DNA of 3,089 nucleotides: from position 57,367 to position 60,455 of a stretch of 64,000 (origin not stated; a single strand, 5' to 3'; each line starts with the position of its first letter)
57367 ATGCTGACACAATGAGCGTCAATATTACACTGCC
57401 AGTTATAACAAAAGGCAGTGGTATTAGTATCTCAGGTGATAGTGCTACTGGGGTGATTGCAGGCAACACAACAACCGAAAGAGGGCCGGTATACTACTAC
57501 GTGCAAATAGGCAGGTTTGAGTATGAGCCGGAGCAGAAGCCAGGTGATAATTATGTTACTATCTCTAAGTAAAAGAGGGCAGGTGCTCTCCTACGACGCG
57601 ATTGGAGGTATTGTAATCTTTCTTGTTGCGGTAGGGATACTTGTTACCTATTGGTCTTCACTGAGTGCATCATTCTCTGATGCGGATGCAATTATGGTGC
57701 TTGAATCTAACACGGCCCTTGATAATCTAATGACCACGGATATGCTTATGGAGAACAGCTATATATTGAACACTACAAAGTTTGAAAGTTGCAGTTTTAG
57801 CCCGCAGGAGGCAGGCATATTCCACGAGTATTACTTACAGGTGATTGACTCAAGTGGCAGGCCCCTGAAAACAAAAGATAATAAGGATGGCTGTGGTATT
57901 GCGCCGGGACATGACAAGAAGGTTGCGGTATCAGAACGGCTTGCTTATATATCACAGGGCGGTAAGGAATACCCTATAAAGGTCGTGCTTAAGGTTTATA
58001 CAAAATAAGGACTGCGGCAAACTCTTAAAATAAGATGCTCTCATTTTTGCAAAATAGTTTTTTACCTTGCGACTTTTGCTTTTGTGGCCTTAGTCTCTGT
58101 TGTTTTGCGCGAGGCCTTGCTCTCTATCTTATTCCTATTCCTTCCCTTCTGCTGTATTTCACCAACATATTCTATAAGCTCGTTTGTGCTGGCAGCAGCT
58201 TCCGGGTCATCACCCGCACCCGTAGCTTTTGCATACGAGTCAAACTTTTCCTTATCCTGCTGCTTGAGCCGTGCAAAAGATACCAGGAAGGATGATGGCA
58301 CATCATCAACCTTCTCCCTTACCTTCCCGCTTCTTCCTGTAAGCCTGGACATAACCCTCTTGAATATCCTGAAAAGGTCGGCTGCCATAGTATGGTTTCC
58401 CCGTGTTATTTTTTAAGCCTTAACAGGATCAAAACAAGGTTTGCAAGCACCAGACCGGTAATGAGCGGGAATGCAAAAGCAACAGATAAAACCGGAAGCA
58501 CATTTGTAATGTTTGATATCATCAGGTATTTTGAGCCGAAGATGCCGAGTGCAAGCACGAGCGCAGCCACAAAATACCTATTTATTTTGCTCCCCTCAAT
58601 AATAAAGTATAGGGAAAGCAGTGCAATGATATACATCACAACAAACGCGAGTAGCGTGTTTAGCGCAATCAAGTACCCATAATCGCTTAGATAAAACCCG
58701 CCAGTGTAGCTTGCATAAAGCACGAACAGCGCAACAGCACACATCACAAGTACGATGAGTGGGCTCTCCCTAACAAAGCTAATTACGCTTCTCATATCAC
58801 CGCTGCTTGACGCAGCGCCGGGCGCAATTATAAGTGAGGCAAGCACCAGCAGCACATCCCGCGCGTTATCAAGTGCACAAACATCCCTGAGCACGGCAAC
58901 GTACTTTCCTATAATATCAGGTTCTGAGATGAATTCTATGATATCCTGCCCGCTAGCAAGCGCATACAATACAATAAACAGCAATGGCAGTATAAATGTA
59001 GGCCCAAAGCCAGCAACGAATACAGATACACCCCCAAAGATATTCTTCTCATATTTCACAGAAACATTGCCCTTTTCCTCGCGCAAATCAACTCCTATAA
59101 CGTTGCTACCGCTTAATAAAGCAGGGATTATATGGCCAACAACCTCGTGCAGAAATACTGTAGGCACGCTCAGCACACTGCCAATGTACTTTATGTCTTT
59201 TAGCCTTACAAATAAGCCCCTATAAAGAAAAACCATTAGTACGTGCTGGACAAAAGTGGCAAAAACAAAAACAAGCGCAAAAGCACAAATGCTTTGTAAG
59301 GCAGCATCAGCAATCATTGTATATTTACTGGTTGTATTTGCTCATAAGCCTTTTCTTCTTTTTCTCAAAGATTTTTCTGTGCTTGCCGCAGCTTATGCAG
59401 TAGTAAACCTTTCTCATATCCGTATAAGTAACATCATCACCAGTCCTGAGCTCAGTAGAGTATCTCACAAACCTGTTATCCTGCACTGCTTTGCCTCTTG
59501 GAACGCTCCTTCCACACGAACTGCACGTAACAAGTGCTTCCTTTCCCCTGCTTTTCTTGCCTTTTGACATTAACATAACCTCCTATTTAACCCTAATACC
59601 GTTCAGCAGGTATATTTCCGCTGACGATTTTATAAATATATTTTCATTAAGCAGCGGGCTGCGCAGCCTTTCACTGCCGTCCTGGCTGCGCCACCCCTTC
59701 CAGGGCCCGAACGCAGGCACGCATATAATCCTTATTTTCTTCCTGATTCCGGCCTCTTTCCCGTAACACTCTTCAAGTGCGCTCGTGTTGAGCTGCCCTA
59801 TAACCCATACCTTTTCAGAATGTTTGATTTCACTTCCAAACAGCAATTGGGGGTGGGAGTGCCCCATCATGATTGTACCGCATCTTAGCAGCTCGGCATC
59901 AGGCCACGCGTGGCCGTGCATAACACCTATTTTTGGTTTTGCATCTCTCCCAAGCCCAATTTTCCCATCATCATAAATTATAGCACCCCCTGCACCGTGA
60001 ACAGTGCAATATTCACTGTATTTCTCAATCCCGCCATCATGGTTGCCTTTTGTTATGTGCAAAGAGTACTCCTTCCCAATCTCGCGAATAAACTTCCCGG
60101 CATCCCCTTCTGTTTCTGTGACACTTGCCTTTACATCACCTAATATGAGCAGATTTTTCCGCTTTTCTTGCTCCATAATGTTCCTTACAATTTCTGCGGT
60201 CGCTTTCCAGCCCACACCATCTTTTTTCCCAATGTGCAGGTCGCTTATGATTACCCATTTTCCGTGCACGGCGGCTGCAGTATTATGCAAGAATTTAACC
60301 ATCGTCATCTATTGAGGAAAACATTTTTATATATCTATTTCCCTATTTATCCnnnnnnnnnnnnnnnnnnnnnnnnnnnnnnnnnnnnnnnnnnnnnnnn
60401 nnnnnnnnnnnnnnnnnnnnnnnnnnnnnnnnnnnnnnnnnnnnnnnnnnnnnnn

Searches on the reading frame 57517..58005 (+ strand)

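Call 15: search_protein_families(library=pfam, proteins=[window:57517-58005:+], max_evalue=0.01)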
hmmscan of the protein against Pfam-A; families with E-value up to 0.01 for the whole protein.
window:57517-58005:+ (163 aa): 1 family
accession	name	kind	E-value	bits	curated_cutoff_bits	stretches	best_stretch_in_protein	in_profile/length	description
PF23958.1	DUF7287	-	9.7e-05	23.4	27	1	19-92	2-74/157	Family of unknown function (DUF7287)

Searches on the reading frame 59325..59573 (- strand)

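Call 15: search_protein_families(library=pfam, proteins=[window:59325-59573:-], max_evalue=0.01)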
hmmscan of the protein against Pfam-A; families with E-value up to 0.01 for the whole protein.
window:59325-59573:- (82 aa): 1 family
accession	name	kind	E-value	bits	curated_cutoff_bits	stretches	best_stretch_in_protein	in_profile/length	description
PF01283.25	Ribosomal_S26e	-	1.7e-07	32.1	27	1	5-72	11-87/108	Ribosomal protein S26e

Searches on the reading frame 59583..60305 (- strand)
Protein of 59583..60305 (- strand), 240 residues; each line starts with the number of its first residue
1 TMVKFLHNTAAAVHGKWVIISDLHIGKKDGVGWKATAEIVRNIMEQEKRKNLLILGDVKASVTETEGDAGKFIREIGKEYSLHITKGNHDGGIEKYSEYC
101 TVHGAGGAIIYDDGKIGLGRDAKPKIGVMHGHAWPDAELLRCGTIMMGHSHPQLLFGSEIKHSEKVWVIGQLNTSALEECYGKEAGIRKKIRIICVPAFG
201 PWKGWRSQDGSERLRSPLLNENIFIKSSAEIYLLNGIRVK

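Call 15: search_protein_families(library=pfam, proteins=[window:59583-60305:-], max_evalue=0.01)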
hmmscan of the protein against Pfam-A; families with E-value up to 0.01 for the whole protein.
window:59583-60305:- (240 aa): 1 family
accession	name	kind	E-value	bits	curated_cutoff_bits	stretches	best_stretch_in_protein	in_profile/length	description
PF00149.33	Metallophos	-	4e-08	34.4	21.5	1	18-152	4-158/191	Calcineurin-like phosphoesterase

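Call 45: search_protein_families(library=ncbifam, proteins=[window:59583-60305:-], max_evalue=0.01)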
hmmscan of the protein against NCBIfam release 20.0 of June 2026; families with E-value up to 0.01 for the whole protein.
window:59583-60305:- (240 aa): 3 families
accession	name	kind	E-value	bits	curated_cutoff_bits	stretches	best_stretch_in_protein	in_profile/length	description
TIGR00024.1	SbcD_rel_arch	hypoth_equivalog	3.9e-12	46.4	115.2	1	10-170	10-163/224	putative phosphoesterase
TIGR04123.1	P_estr_lig_assc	hypoth_equivalog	1.8e-05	24.2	150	1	15-139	21-156/207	ligase-associated DNA damage response endonuclease PdeM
TIGR03729.1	acc_ester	subfamily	0.0012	18.3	148.25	1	18-90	3-72/239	putative phosphoesterase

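Call 46: search_protein_families(library=padloc, proteins=[window:59583-60305:-], max_evalue=0.01)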
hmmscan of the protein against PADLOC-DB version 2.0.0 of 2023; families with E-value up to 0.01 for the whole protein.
window:59583-60305:- (240 aa): 0 families

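Call 60: find_homologous_proteins(query=window:59583-60305:-, max_evalue=0.00001)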
Query window:59583-60305:- (240 aa): 106 proteins with E <= 0.00001 among 312 candidates.
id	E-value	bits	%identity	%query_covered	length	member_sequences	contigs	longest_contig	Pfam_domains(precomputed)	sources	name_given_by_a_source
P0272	8.5e-159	544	100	100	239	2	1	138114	PF00149.34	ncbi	ncbi:MAG: metallophosphoesterase [Candidatus Micrarchaeia archaeon]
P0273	1.8e-88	314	58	99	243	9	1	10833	PF00149.34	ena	-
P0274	7.4e-84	299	56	100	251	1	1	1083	PF00149.34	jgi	jgi:metallophosphoesterase superfamily enzyme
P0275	1.4e-77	278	55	99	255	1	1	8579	PF00149.34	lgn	-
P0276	1.1e-72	262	57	99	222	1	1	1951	PF12850.13,PF00149.34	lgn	-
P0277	8.2e-70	253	54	95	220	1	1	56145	PF00149.34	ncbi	ncbi:MAG: metallophosphoesterase [Candidatus Micrarchaeia archaeon]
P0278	8.3e-66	240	51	99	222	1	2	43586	PF00149.34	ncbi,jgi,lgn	-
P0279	2.4e-64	235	50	100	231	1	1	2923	PF00149.34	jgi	jgi:metallophosphoesterase superfamily enzyme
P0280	4.9e-63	231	49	96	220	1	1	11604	PF00149.34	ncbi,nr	ncbi:MAG: metallophosphoesterase [Candidatus Micrarchaeota archaeon]|nr:metallophosphoesterase [Cand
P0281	6.7e-63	230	48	96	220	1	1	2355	PF00149.34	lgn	-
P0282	1.4e-62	229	49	77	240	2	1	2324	PF00149.34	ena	-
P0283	1.9e-62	229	47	99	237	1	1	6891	PF00149.34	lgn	-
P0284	3.6e-52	195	43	99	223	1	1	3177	PF12850.13,PF00149.34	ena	-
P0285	4.4e-52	195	43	99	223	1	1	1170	PF12850.13,PF00149.34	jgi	-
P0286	3.8e-50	189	43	99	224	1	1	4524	PF12850.13,PF00149.34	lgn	-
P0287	6.3e-50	188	41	99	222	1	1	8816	PF12850.13,PF00149.34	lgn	-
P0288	1.3e-48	184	42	99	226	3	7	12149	PF12850.13,PF00149.34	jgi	jgi:uncharacterized protein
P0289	5.5e-48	181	39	99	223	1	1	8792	PF12850.13,PF00149.34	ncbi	-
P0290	6.5e-48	181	40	99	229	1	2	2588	PF12850.13,PF00149.34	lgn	-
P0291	7.8e-48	181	42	99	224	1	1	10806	PF12850.13,PF00149.34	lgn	-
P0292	1.2e-47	180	42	99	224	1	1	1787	PF12850.13,PF00149.34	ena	-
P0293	2.3e-47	179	42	99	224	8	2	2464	PF12850.13,PF00149.34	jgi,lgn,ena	-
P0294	1.8e-46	176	40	98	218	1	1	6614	PF12850.13,PF00149.34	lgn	-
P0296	1.1e-45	174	40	99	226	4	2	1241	PF12850.13,PF00149.34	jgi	jgi:uncharacterized protein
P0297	5.8e-27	113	35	99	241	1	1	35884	-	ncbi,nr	ncbi:hypothetical protein GF412_03140 [Candidatus Micrarchaeota archaeon]|nr:hypothetical protein [C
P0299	2.0e-26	111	30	98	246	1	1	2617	PF12850.13,PF00149.34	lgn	-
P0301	1.7e-23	101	33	99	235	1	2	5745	PF12850.13,PF00149.34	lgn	-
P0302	3.3e-23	100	30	99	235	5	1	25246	PF12850.13,PF00149.34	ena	-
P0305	4.2e-21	93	31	98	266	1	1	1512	PF00149.34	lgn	-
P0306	9.2e-21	92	32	98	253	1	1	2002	PF12850.13,PF00149.34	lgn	-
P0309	2.6e-20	91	29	98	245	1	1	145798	PF00149.34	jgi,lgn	jgi:hypothetical protein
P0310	2.8e-20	91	31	98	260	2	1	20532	PF00149.34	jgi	-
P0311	2.8e-20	91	32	98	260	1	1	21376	PF00149.34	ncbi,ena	-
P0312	1.6e-19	88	31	98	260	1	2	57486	PF00149.34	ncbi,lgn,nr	ncbi:MAG: metallophosphoesterase [Candidatus Aenigmarchaeota archaeon]|nr:metallophosphoesterase [Ca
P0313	2.0e-19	88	31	93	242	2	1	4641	PF00149.34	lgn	-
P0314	4.2e-19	87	31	99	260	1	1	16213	PF00149.34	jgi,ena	-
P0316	1.4e-18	85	29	99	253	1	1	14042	PF00149.34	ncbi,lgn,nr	ncbi:metallophosphoesterase [Candidatus Micrarchaeota archaeon]|nr:metallophosphoesterase [Candidatu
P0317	3.2e-18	84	30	99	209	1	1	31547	PF12850.13,PF00149.34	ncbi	-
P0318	5.6e-18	83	33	98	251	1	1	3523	PF00149.34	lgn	-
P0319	8.9e-18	83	28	98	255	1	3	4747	PF12850.13,PF00149.34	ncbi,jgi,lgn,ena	-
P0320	1.3e-17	82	31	98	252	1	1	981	PF00149.34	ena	-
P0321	1.5e-17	82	30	98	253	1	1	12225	PF00149.34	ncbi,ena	-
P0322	3.9e-17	80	33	98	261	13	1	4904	PF00149.34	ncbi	ncbi:MAG: metallophosphoesterase [Thermoplasmata archaeon]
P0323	6.9e-17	80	32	96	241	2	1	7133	PF00149.34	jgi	-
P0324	1.7e-16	78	32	98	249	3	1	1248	PF00149.34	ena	-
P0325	1.9e-16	78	31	92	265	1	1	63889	PF12850.13,PF00149.34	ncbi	ncbi:MAG: metallophosphoesterase [Candidatus Hadarchaeota archaeon]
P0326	3.6e-16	77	32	98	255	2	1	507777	PF00149.34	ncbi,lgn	-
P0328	4.9e-16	77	31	98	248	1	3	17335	PF12850.13,PF00149.34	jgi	jgi:hypothetical protein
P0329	6.4e-16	76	29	99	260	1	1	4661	PF00149.34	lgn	-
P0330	7.0e-16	76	30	93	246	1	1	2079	PF00149.34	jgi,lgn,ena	-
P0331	1.3e-15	75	31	98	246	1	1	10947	PF12850.13,PF00149.34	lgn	-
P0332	1.4e-15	75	30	98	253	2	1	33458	PF00149.34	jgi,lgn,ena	-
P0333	1.4e-15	75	30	98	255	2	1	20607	PF00149.34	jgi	jgi:hypothetical protein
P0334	1.5e-15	75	29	98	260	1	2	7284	PF00149.34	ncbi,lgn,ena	-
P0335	1.5e-15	75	30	99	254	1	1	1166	PF00149.34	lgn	-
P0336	1.5e-15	75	29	98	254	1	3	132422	PF00149.34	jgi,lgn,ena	jgi:putative SbcD/Mre11-related phosphoesterase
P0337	2.2e-15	75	30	98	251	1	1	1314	PF00149.34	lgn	-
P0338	3.2e-15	74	31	79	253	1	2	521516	PF00149.34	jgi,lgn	jgi:hypothetical protein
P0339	3.4e-15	74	29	98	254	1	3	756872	PF00149.34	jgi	jgi:putative SbcD/Mre11-related phosphoesterase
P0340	3.4e-15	74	27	98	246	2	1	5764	PF12850.13,PF00149.34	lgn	-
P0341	4.5e-15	74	29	98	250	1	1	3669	PF12850.13,PF00149.34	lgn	-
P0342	5.4e-15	73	30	92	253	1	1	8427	PF00149.34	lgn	-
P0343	7.6e-15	73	29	92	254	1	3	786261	PF00149.34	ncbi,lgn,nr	ncbi:MAG: metallophosphoesterase [Candidatus Aenigmarchaeota archaeon]|nr:metallophosphoesterase [Ca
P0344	8.0e-15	73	29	98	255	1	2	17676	PF00149.34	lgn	-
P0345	9.0e-15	73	29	93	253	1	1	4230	PF00149.34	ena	-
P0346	9.5e-15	73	27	98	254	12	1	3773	PF00149.34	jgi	-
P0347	1.6e-14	72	29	98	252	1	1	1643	PF00149.34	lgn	-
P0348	4.3e-14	70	30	98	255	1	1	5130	PF00149.34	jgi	jgi:putative SbcD/Mre11-related phosphoesterase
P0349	1.3e-13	69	29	98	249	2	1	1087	PF00149.34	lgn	-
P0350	1.5e-13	69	27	98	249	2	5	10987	PF00149.34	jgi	-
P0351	2.3e-13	68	31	98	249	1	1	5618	PF00149.34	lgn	-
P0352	2.7e-13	68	30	92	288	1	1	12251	PF00149.34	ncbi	-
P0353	2.9e-13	68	27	98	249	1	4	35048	PF00149.34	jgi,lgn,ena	-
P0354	2.9e-13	68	27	98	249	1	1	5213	PF00149.34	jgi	-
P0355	3.1e-13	68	30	97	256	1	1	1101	PF00149.34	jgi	jgi:putative SbcD/Mre11-related phosphoesterase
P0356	3.6e-13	67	27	98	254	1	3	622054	PF00149.34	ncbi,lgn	ncbi:MAG: metallophosphoesterase [Candidatus Aenigmatarchaeota archaeon]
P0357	3.9e-13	67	29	99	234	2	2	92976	PF00149.34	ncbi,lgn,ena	-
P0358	9.7e-13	66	28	98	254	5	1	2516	PF00149.34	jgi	jgi:putative SbcD/Mre11-related phosphoesterase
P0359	1.1e-12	66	31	91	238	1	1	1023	PF00149.34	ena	-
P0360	1.2e-12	66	29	98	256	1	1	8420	PF00149.34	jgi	jgi:putative SbcD/Mre11-related phosphoesterase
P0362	2.2e-12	65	28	98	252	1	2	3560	PF00149.34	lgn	-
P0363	3.7e-12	64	27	98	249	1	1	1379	PF00149.34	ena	-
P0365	7.4e-12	63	28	91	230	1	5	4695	PF00149.34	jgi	jgi:putative SbcD/Mre11-related phosphoesterase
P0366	1.7e-11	62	28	91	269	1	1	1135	PF12850.13,PF00149.34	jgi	jgi:putative SbcD/Mre11-related phosphoesterase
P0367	2.4e-11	61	30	98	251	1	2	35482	PF12850.13,PF00149.34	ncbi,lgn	ncbi:MAG: metallophosphoesterase [Candidatus Aenigmatarchaeota archaeon]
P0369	4.8e-11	60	28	93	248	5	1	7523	PF12850.13,PF00149.34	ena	-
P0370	7.9e-11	60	32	93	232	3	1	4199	PF12850.13,PF00149.34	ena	-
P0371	2.2e-10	58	28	99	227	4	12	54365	PF00149.34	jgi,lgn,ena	jgi:hypothetical protein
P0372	4.5e-10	57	29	93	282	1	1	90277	PF00149.34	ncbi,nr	ncbi:metallophosphoesterase [Candidatus Bathyarchaeota archaeon]|nr:metallophosphoesterase [Candidat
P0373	3.1e-9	55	29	90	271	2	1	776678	PF00149.34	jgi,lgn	jgi:putative SbcD/Mre11-related phosphoesterase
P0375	4.4e-8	51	30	91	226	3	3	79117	PF00149.34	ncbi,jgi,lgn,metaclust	jgi:hypothetical protein|metaclust:\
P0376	7.7e-8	50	29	94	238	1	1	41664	PF00149.34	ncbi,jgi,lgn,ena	-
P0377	1.2e-7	49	26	99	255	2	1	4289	PF00149.34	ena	-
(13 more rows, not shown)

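Call 61: find_encoding_contigs(protein=P0297, flank=6000, max_places=1)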
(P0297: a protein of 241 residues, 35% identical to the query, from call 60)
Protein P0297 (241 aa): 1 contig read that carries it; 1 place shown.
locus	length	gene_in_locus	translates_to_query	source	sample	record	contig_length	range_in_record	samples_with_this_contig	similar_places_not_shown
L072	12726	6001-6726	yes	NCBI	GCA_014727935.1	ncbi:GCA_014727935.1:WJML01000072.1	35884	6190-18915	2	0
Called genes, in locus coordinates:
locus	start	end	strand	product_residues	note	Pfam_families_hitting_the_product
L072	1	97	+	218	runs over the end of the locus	-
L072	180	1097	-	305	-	PF01261:AP_endonuc_2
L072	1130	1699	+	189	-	PF13857:Ank_5 (faint), PF12796:Ank_2, PF13606:Ank_3 (faint), PF13637:Ank_4 (faint), PF00023:Ank (weak)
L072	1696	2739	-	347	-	PF07676:PD40 (faint)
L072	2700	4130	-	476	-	-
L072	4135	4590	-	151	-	-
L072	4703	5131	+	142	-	-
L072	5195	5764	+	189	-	PF03876:SHS2_Rpb7-N, PF00575:S1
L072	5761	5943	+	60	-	PF06093:Spt4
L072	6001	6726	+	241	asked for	-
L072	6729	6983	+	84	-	PF01283:Ribosomal_S26e (weak)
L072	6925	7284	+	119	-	PF08827:DUF1805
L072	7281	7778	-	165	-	-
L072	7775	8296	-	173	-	PF08668:HDOD (weak), PF12917:YfbR-like, PF13023:HD_3, PF01966:HD (weak)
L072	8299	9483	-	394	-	PF13191:AAA_16 (weak), PF13401:AAA_22, PF13173:AAA_14 (weak), PF22606:Cdc6-ORC-like_ATPase_lid (weak), PF22703:Cdc6_lid, PF09079:WHD_Cdc6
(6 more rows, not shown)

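Call 62: find_encoding_contigs(protein=P0316, flank=6000, max_places=1)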
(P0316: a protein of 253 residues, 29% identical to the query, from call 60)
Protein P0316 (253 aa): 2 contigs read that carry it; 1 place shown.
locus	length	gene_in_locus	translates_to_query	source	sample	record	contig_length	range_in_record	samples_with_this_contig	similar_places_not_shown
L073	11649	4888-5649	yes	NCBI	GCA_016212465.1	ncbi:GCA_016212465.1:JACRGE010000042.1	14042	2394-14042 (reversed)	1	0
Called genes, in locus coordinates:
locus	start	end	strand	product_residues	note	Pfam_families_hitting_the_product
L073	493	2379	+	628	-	PF07973:tRNA_SAD, PF00587:tRNA-synt_2b, PF03129:HGTP_anticodon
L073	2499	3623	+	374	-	PF00579:tRNA-synt_1b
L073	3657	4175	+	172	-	-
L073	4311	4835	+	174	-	-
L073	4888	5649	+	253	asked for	PF00149:Metallophos (weak)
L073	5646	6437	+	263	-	PF01887:SAM_HAT_N, PF20257:SAM_HAT_C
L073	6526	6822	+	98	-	PF01283:Ribosomal_S26e (weak)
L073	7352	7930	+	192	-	-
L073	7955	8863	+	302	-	PF01180:DHO_dh, PF01207:Dus (faint)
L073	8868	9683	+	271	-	PF00175:NAD_binding_1, PF10418:DHODB_Fe-S_bind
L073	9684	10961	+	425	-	PF01979:Amidohydro_1, PF07969:Amidohydro_3 (faint), PF12890:DHOase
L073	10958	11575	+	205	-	PF00156:Pribosyltran (weak)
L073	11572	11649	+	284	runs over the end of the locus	PF00215:OMPdecase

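Call 63: find_encoding_contigs(protein=P0277, flank=6000, max_places=1)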
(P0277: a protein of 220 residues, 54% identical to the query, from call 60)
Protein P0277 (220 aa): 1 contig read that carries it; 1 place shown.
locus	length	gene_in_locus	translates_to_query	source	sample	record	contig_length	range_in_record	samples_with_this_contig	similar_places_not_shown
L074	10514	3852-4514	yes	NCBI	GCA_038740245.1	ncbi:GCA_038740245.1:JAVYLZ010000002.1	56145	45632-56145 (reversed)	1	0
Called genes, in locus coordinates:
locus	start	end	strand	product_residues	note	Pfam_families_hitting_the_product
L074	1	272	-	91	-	PF01157:Ribosomal_L21e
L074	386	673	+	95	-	PF00352:TBP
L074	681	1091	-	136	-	-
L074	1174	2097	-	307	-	PF01916:DS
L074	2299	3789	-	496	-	PF04607:RelA_SpoT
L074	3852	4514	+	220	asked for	PF00149:Metallophos (weak)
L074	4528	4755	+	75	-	PF01283:Ribosomal_S26e (faint)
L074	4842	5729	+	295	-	-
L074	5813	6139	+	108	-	-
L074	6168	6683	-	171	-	-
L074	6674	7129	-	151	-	-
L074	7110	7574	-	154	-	-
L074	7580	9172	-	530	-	-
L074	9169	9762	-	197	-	-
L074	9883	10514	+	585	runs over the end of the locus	PF04675:DNA_ligase_A_N, PF01068:DNA_ligase_A_M, PF04679:DNA_ligase_A_C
